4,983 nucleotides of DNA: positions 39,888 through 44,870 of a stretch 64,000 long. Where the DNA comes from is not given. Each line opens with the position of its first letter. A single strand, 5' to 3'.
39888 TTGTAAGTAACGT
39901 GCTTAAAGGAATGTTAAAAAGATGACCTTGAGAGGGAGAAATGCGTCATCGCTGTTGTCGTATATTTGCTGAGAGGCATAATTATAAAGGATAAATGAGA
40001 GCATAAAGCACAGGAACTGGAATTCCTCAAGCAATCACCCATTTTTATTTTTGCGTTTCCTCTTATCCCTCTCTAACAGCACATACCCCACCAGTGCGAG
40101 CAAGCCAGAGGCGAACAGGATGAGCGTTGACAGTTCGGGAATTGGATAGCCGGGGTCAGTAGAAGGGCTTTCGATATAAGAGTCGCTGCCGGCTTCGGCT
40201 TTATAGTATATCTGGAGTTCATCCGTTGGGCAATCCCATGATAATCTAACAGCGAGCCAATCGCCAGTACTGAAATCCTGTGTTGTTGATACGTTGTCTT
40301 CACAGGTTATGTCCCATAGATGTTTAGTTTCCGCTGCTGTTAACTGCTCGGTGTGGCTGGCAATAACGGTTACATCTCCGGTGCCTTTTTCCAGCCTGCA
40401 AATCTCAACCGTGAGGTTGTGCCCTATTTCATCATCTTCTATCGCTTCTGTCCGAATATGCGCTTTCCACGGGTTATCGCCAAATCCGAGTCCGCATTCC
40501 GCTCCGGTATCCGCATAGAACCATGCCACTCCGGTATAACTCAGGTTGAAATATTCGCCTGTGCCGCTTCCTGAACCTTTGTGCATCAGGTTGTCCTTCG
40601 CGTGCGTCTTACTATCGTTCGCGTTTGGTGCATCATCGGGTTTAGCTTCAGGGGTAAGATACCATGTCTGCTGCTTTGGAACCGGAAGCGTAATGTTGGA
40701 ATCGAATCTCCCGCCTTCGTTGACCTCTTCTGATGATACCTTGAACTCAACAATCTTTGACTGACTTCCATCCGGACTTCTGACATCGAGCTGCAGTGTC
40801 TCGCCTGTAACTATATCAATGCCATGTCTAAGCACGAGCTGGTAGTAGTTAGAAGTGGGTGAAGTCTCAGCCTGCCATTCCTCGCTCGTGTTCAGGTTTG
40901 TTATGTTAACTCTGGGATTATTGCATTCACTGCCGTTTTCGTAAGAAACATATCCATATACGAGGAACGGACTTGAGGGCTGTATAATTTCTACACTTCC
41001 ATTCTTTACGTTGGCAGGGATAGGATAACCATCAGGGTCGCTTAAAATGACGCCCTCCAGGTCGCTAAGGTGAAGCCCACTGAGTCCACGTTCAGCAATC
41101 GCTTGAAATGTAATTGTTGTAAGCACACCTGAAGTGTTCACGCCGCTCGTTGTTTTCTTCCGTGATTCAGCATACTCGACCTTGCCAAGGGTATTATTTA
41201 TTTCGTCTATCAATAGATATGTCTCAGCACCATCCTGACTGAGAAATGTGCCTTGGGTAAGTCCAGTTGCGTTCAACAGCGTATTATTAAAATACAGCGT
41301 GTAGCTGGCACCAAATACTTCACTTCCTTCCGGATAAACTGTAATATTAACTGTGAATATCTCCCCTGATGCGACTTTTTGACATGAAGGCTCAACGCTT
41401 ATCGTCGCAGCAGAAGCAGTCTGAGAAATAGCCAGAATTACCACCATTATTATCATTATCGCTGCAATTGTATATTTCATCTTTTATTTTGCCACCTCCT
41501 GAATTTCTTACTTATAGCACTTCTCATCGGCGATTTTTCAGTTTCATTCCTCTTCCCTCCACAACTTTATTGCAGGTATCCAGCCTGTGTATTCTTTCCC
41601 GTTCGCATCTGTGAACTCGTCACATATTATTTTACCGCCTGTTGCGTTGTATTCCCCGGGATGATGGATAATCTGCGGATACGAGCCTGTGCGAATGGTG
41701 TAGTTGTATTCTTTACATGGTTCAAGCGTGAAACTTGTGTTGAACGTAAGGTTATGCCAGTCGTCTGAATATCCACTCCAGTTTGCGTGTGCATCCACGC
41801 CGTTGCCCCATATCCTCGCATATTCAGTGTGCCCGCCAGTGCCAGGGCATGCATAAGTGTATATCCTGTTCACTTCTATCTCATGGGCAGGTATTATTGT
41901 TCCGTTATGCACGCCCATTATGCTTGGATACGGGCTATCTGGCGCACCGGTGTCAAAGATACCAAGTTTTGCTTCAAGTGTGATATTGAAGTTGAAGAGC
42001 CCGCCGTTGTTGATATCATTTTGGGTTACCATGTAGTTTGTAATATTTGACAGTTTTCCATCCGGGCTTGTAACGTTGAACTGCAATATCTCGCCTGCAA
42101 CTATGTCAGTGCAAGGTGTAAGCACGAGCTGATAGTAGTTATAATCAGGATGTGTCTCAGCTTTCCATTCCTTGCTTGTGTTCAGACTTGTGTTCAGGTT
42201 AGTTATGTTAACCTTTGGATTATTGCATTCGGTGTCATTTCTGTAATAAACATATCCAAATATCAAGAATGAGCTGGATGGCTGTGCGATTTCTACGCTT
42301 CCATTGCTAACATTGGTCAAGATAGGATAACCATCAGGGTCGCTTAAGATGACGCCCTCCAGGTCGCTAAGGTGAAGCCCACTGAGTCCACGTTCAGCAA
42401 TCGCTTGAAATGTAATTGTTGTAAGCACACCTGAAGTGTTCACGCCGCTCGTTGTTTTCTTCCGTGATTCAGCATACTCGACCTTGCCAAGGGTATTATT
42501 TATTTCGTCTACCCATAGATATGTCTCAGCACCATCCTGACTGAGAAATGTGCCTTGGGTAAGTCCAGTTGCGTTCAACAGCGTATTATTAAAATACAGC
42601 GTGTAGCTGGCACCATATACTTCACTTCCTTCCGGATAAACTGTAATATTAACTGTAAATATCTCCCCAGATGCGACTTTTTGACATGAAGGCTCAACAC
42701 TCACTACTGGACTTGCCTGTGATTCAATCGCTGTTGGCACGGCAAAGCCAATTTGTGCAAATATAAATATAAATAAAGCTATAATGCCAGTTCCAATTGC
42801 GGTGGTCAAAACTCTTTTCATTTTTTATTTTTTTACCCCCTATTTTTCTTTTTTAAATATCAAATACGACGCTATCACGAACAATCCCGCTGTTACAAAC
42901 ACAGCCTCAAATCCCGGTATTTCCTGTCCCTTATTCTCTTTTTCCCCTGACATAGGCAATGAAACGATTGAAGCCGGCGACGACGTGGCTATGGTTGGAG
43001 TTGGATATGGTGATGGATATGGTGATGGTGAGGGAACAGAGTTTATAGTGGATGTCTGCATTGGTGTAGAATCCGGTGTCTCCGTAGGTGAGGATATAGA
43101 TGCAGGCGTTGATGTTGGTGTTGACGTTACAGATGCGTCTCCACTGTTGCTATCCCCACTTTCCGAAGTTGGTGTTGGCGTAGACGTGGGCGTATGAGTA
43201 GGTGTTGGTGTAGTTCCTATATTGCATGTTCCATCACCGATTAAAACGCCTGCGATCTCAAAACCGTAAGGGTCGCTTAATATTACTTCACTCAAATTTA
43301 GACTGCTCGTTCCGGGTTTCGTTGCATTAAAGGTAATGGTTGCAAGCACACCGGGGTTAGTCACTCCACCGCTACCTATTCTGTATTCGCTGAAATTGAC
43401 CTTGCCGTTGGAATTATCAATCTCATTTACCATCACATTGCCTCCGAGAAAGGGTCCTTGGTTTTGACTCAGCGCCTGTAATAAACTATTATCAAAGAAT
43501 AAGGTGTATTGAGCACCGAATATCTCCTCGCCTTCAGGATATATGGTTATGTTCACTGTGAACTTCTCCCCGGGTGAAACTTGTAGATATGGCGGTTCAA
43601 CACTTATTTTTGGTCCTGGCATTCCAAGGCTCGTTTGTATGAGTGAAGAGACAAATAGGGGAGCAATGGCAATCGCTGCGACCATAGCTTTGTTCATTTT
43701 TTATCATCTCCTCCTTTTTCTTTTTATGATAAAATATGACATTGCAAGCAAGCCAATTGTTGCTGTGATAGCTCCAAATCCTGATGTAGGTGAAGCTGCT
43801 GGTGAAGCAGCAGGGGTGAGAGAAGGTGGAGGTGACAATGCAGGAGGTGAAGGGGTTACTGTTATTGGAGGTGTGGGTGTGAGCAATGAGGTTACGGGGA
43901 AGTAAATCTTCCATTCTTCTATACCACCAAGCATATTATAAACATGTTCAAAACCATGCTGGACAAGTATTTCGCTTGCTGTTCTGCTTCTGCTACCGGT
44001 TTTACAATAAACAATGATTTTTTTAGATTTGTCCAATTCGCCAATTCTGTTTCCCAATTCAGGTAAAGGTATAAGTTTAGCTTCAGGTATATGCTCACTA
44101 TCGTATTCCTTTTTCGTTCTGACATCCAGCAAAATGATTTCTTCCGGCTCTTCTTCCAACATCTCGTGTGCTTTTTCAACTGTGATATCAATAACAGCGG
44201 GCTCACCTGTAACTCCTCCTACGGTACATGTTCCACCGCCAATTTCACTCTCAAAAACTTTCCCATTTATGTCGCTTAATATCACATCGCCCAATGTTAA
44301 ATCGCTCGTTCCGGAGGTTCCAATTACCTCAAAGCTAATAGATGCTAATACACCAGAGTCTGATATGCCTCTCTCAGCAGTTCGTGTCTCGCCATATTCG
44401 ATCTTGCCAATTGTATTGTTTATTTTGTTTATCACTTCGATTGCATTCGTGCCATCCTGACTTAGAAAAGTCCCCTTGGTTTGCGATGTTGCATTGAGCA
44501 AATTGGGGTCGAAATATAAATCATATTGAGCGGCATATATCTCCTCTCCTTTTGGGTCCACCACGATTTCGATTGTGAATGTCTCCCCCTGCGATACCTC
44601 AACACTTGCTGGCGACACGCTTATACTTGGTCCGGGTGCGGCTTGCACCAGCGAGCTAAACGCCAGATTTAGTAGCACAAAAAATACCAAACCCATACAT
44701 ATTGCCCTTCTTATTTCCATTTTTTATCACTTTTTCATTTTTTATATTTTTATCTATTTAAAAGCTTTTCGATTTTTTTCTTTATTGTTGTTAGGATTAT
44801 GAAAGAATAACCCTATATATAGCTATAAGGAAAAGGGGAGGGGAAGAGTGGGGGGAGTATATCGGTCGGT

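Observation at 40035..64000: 24-kb single-strand cluster of at least 12 secreted cohesin/dockerin/PGF-CTERM surface proteins: a cellulosome-like extracellular scaffold in an archaeon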

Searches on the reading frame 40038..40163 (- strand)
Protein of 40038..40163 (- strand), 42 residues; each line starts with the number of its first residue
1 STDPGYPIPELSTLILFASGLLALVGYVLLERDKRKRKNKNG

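Call 9: search_protein_families(library=ncbifam, proteins=[window:40038-40163:-], max_evalue=10)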
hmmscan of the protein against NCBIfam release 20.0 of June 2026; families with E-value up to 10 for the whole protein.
seq(42 aa): 1 family
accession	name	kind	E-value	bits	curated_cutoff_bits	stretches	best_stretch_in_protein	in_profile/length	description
NF007889.0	PRK10592.1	equivalog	0.079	12.5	476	1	8-38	242-272/281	putrescine ABC transporter permease PotI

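Call 15: search_protein_families(library=pfam, proteins=[window:40038-40163:-], max_evalue=10)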
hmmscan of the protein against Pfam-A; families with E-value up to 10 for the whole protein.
seq(42 aa): 4 families
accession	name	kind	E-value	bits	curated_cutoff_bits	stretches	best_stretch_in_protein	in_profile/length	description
PF16935.10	Hol_Tox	-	0.08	13.3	23.3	1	11-36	7-34/34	Putative Holin-like Toxin (Hol-Tox)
PF11118.13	DUF2627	-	0.16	13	22.4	1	11-38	43-69/76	Protein of unknown function (DUF2627)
PF07589.16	PEP-CTERM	-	0.34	11.5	20.7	1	8-25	2-20/24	PEP-CTERM motif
PF18205.6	VPDSG-CTERM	-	0.48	10.8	25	1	12-26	7-21/26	VPDSG-CTERM motif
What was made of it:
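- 40035..41480 (-): g40035. Signal-like N-terminus, then class A cohesin (40986-41402), a CarboxypepD_reg-like beta-sandwich and a domain with no family match. It ends in a TM segment plus basic tail (40038-40145, ..................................). Candidate membrane anchor. No sorting-signal HMM is reached (calls 9, 15).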

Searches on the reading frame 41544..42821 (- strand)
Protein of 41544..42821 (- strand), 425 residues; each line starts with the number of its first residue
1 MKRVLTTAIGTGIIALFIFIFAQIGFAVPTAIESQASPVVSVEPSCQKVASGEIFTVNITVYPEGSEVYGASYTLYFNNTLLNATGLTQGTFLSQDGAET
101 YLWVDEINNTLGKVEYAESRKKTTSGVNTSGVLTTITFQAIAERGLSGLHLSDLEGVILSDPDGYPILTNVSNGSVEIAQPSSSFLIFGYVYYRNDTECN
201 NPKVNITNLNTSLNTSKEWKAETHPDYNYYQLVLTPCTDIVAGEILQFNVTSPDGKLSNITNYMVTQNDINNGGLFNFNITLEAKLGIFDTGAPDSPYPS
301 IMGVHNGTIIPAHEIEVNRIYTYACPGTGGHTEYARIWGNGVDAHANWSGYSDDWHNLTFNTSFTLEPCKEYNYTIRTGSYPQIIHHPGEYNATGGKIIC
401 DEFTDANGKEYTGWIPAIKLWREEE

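Call 4: search_protein_families(library=pfam, proteins=[window:41544-42821:-], max_evalue=0.01)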
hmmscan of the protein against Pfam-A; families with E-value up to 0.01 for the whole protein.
window:41544-42821:- (425 aa): 1 family
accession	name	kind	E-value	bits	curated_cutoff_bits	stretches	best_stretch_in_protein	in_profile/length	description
PF00963.24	Cohesin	-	8.5e-09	36.2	24.1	1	48-178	9-139/139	Cohesin domain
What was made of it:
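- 41544..42821 (-): g41544. Signal-like N-terminus, class A cohesin (42288-42704), beta-sandwich and a conserved C-terminal domain of unknown function. No anchor and no dockerin. Pfam Cohesin 36.2 bits (call 4).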

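Call 6: search_protein_families(library=ncbifam, proteins=[window:41544-42821:-], max_evalue=1)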
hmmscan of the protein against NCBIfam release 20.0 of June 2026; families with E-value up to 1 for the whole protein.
window:41544-42821:- (425 aa): 0 families

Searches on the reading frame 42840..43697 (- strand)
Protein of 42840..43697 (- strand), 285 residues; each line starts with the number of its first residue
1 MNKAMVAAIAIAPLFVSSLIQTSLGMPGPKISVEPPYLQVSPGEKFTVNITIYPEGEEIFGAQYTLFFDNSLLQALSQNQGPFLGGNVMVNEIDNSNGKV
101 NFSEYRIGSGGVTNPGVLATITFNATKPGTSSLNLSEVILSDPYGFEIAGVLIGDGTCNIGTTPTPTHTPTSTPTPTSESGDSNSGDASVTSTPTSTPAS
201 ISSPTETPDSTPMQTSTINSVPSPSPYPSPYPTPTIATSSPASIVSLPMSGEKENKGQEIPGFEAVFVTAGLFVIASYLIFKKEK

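Call 4: search_protein_families(library=pfam, proteins=[window:42840-43697:-], max_evalue=0.01)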
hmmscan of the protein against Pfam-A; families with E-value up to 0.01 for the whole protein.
window:42840-43697:- (285 aa): 1 family
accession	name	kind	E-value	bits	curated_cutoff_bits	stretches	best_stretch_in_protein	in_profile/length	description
PF00963.24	Cohesin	-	3.5e-12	47.1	24.1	1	39-132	9-108/139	Cohesin domain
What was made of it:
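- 42840..43697 (-): g42840. Signal-like N-terminus, cohesin (43218-43610), about 95 aa of Thr/Pro/Ser linker, then PGF + TM + KKEK tail (42843-42929). Candidate anchor. Pfam Cohesin 47.1 bits (call 4).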

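Call 6: search_protein_families(library=ncbifam, proteins=[window:42840-43697:-], max_evalue=1)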
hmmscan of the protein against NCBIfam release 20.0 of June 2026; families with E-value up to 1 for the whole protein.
window:42840-43697:- (285 aa): 2 families
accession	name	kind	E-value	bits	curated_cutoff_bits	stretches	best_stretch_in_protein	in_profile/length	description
NF045529.2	Heimdall-CTERM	domain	0.44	11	24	1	260-283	2-25/26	Heimdall-CTERM domain-containing surface protein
NF033507.3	Loki-CTERM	subfamily_domain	0.52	10.7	19.9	1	260-283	1-24/27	Loki-CTERM sorting domain-containing protein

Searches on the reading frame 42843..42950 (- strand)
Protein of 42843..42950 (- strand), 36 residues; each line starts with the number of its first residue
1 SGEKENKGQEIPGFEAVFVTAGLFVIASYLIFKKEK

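Call 9: search_protein_families(library=ncbifam, proteins=[window:42843-42950:-], max_evalue=10)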
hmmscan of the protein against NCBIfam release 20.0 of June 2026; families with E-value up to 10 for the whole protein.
seq(36 aa): 3 families
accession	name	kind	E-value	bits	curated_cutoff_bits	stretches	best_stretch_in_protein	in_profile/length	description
NF033507.3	Loki-CTERM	subfamily_domain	0.0074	16.5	19.9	1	11-34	1-24/27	Loki-CTERM sorting domain-containing protein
NF045529.2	Heimdall-CTERM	domain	0.0094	16.3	24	1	11-34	2-25/26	Heimdall-CTERM domain-containing surface protein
TIGR04217.1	archae_ser_T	exception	0.017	14.9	200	1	6-34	115-143/221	archaetidylserine synthase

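Call 15: search_protein_families(library=pfam, proteins=[window:42843-42950:-], max_evalue=10)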
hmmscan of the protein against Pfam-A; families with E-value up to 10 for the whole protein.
seq(36 aa): 1 family
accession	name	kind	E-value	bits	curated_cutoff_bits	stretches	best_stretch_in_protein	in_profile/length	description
PF18204.6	PGF-CTERM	-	0.087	13.3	18.8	1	11-31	1-20/23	PGF-CTERM motif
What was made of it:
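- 42840..43697 (-): PF18204 PGF-CTERM 13.3 bits, below the 18.8 cut-off (call 15).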

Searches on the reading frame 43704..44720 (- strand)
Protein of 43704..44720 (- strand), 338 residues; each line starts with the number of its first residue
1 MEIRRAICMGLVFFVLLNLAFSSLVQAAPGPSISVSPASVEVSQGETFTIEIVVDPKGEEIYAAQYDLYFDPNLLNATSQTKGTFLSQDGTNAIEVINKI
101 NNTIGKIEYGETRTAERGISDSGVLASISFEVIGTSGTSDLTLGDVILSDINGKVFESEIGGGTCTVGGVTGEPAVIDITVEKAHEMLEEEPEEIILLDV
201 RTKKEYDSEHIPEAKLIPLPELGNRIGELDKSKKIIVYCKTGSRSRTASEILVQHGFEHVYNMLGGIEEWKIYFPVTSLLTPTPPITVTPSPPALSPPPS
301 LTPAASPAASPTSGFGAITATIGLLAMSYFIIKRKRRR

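Call 4: search_protein_families(library=pfam, proteins=[window:43704-44720:-], max_evalue=0.01)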
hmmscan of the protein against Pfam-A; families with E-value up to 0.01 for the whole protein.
window:43704-44720:- (338 aa): 2 families
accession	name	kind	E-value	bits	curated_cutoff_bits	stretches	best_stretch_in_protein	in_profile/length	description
PF00581.25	Rhodanese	-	4.7e-21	75.6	22.2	1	181-271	2-100/102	Rhodanese-like domain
PF00963.24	Cohesin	-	1.8e-11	44.9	24.1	1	34-143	2-114/139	Cohesin domain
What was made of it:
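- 43704..44720 (-): g43704. Signal-like N-terminus, cohesin (44220-44627), rhodanese (43908-44180, active-site loop CKTGSRS with Cys239), Pro/Ser/Thr linker, then SGF + TM + RKRRR tail (43707-43796). Candidate anchor carrying an enzyme-like domain. Pfam Rhodanese 75.6 bits and Cohesin 44.9 bits (call 4).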

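Call 6: search_protein_families(library=ncbifam, proteins=[window:43704-44720:-], max_evalue=1)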
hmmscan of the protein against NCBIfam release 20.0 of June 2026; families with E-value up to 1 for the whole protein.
window:43704-44720:- (338 aa): 22 families
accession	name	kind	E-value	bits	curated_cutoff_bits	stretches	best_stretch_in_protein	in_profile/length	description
NF045521.1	rhoda_near_glyco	subfamily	2e-19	69.8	145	1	186-271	23-109/144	rhodanese homology domain-containing protein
NF005646.0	PRK07411.1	equivalog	1.5e-16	60.6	633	1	175-271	280-380/390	molybdopterin-synthase adenylyltransferase MoeB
NF005902.0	PRK07878.1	equivalog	2.2e-15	56.5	647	1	179-271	289-382/392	adenylyltransferase/sulfurtransferase MoeZ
NF001195.0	PRK00162.1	equivalog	3.2e-15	56.3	102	1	179-275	7-101/108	thiosulfate sulfurtransferase GlpE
NF006444.0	PRK08762.1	equivalog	5.2e-15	55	449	1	176-271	14-108/387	molybdopterin-synthase adenylyltransferase MoeB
NF007627.0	PRK10287.1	equivalog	3.4e-12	46.5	102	1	198-269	24-96/104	thiosulfate sulfurtransferase PspE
NF041203.1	rhodanese_LYCAU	equivalog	3.2e-11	43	115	1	175-272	19-118/126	rhodanese-related (seleno)protein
TIGR02981.1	phageshock_pspE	exception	3.2e-10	40.2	126.3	1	198-269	22-94/101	thiosulfate sulfurtransferase PspE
TIGR04271.1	ThiI_C_thiazole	equivalog_domain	1.3e-08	34.8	70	1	184-260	16-96/101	thiazole biosynthesis protein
NF045694.1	seleno_TsoB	exception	1.5e-08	33.2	805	1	179-277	46-157/572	rhodanese/DsbD fusion-like selenoprotein TsoB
NF001133.1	PRK00142.1-1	equivalog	8.4e-08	32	170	1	183-270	112-203/229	oxygen-dependent tRNA uridine(34) hydroxylase TrhO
NF008750.0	PRK11784.1-2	equivalog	1.5e-07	30.9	241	2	191-219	12-40/346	tRNA 2-selenouridine(34) synthase MnmH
NF033833.0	rhodan_ChrE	equivalog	2.9e-07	30.4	120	1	191-271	16-98/108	rhodanese family chromate resistance protein ChrE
TIGR04568.1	arch_SelU_Nterm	equivalog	4.8e-07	29.8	200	2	179-219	91-128/215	selenouridine synthase SelU-like subunit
TIGR03167.1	tRNA_sel_U_synt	equivalog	0.00028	20.4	219.75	1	195-219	3-27/311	tRNA 2-selenouridine(34) synthase MnmH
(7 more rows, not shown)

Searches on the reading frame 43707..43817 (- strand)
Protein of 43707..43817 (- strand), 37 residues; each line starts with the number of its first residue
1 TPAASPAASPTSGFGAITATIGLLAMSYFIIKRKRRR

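Call 9: search_protein_families(library=ncbifam, proteins=[window:43707-43817:-], max_evalue=10)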
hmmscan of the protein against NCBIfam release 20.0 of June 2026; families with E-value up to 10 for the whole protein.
seq(37 aa): 4 families
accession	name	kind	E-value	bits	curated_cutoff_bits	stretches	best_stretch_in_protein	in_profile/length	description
NF045529.2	Heimdall-CTERM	domain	0.00012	22.3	24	1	10-36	1-26/26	Heimdall-CTERM domain-containing surface protein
NF041431.1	S_layer_MEMAR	equivalog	0.0033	15.9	600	1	1-34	784-819/819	MEMAR_RS02690 family S-layer glycoprotein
NF045534.1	small_EYxxD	equivalog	0.081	12.7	29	1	23-37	19-34/37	EYxxD motif small membrane protein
NF033507.3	Loki-CTERM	subfamily_domain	0.88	10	19.9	1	17-37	6-26/27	Loki-CTERM sorting domain-containing protein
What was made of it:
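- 43704..44720 (-): The tail scores 22.3 bits against Heimdall-CTERM (cut-off 24) (call 9).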

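Call 15: search_protein_families(library=pfam, proteins=[window:43707-43817:-], max_evalue=10)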
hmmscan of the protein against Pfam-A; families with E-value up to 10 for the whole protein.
seq(37 aa): 0 families
